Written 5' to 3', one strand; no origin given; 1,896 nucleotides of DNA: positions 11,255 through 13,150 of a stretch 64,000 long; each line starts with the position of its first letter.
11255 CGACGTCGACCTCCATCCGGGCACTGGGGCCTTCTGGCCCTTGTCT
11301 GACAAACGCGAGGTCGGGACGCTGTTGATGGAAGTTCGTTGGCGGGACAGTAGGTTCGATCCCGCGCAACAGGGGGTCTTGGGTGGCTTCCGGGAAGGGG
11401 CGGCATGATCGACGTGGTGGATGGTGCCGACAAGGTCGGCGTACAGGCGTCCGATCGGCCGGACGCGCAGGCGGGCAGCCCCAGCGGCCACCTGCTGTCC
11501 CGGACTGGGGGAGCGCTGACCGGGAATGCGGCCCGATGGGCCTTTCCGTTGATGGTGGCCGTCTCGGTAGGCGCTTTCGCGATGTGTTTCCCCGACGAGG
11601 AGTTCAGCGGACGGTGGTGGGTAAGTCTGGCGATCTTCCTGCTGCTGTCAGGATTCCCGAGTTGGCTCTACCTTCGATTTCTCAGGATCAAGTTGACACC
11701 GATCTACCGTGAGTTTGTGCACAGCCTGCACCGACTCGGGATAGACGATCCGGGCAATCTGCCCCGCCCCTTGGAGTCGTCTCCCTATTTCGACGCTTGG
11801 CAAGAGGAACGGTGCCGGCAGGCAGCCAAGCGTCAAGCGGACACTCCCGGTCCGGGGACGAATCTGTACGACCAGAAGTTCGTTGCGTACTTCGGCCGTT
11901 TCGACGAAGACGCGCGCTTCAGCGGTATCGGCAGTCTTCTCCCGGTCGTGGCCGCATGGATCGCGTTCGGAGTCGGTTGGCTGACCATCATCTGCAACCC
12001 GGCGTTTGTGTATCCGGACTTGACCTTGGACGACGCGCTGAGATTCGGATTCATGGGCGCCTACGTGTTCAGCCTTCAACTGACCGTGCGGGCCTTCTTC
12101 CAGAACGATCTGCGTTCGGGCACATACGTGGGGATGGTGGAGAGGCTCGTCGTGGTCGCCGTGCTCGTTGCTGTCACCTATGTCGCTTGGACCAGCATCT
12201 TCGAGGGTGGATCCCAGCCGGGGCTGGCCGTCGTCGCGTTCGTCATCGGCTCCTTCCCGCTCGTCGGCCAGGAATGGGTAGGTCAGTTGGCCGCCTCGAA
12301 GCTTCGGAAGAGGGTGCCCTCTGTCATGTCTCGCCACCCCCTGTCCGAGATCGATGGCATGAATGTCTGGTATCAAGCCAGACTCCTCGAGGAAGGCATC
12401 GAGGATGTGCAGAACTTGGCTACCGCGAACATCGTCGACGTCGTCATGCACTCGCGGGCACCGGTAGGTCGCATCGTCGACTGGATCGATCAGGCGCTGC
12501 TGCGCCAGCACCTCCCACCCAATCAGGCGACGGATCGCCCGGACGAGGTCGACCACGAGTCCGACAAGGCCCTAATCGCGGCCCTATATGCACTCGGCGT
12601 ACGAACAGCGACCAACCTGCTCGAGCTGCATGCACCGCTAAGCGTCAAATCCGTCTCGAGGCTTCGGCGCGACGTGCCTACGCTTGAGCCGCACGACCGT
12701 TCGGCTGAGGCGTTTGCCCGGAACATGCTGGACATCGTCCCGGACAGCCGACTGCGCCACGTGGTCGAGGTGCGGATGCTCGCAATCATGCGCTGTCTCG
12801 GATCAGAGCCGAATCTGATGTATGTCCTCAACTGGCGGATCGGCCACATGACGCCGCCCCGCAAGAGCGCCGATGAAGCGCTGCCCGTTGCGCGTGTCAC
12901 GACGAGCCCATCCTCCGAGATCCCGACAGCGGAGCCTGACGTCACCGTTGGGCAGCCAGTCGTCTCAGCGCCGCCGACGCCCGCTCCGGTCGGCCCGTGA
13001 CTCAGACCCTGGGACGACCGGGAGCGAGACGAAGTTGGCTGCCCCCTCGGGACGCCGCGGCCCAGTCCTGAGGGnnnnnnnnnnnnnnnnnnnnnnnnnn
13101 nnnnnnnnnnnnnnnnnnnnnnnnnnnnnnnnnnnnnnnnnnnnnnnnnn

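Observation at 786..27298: tRNA-fMet island: a partial contractile-injection toolkit wired to hydrolases instead of a tail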

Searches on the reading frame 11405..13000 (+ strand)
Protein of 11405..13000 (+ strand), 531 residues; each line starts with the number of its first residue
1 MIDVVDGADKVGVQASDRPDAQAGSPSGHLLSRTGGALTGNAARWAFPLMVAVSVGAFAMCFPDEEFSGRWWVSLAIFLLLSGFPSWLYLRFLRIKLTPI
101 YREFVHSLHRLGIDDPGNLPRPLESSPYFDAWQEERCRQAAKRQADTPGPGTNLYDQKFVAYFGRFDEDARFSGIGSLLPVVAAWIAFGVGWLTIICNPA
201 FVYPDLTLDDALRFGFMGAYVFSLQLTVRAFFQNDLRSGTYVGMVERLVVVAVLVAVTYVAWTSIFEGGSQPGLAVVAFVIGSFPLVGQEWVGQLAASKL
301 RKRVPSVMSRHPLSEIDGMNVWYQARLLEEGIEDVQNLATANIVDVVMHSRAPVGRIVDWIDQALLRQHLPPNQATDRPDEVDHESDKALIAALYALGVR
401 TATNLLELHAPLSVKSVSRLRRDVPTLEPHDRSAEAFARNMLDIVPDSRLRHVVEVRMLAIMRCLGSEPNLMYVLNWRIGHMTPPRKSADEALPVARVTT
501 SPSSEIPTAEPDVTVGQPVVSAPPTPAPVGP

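Call 7: search_protein_families(library=pfam, proteins=[window:11405-13000:+], max_evalue=0.01)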
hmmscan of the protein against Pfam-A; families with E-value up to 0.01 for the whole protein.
window:11405-13000:+ (531 aa): 0 families

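Call 13: search_protein_families(library=ncbifam, proteins=[window:11405-13000:+], max_evalue=0.01)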
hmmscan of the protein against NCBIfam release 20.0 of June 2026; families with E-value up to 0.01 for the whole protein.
window:11405-13000:+ (531 aa): 0 families

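Call 23: list_cluster_members(proteins=[P0001, window:11405-13000:+, window:9544-10851:-, window:8547-9506:-, window:22670-27298:+, window:18055-18495:-, window:3747-5366:-, window:2501-3775:-, window:786-2225:-, window:5577-7535:-])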
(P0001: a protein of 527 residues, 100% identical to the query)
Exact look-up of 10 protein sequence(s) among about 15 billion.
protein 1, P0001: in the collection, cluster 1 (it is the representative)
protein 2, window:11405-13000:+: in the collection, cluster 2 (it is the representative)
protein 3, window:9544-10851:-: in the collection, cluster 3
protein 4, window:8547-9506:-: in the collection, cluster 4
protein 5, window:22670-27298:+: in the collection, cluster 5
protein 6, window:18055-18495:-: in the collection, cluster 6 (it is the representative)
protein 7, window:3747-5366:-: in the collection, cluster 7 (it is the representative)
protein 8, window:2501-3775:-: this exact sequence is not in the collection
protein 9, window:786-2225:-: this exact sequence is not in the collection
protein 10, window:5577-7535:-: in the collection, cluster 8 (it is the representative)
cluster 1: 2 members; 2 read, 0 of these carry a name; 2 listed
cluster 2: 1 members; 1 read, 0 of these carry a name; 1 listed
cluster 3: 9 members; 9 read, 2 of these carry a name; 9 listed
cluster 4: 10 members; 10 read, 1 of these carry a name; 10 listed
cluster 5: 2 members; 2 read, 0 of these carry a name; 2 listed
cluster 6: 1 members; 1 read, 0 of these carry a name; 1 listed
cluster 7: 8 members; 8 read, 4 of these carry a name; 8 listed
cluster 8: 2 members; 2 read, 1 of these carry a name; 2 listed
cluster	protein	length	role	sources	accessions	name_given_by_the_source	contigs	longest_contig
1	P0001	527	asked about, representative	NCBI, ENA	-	-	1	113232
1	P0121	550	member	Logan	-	-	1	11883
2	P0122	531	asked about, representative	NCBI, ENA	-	-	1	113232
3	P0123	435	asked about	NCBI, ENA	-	-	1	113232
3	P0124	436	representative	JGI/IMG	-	Astacin (Peptidase family M12A)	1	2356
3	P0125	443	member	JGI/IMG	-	hypothetical protein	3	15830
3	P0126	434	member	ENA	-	-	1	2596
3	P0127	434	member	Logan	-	-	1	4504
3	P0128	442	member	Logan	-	-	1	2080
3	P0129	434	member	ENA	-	-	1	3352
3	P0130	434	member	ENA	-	-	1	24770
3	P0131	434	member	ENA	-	-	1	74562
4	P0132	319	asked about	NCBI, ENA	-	-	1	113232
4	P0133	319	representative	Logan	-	-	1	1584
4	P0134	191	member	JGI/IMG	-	glutathione synthase/RimK-type ligase-like ATP-grasp enzyme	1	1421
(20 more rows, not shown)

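Call 31: search_protein_families(library=padloc, proteins=[window:11405-13000:+], max_evalue=0.001)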
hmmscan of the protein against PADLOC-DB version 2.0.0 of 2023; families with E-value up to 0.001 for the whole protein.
window:11405-13000:+ (531 aa): 0 families

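Call 77: search_protein_families(library=phrogs, proteins=[window:11405-13000:+], max_evalue=0.01)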
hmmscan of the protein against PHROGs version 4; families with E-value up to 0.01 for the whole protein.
window:11405-13000:+ (531 aa): 0 families
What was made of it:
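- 11405..13000 (+): 531-aa multi-pass membrane protein, convergent with the sheath gene. No family hit (calls 7, 13, 77).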

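Call 89: search_protein_families(library=pfam, proteins=[L174:118-3432:+, L174:3429-7730:+, L174:7727-9340:+, L174:9366-9797:-, L174:14462-15058:+], max_evalue=0.01)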
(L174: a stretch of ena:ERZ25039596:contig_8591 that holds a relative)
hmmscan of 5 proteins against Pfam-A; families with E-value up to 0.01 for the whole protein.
L174:118-3432:+ (1104 aa): 0 families

L174:3429-7730:+ (1433 aa): 0 families

L174:7727-9340:+ (537 aa): 0 families

L174:9366-9797:- (143 aa): 3 families
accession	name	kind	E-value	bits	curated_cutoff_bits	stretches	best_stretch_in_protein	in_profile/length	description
PF04717.18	Phage_base_V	-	5.1e-09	36.8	23.8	1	9-78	2-75/75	Type VI secretion system/phage-baseplate injector OB domain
PF18715.7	Phage_spike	-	0.0049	17.3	28.2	1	98-125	4-32/53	Phage spike trimer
PF20093.5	DUF6484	-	0.0095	17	27.6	0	21-76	10-60/61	Domain of unknown function (DUF6484)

L174:14462-15058:+ (198 aa): 0 families
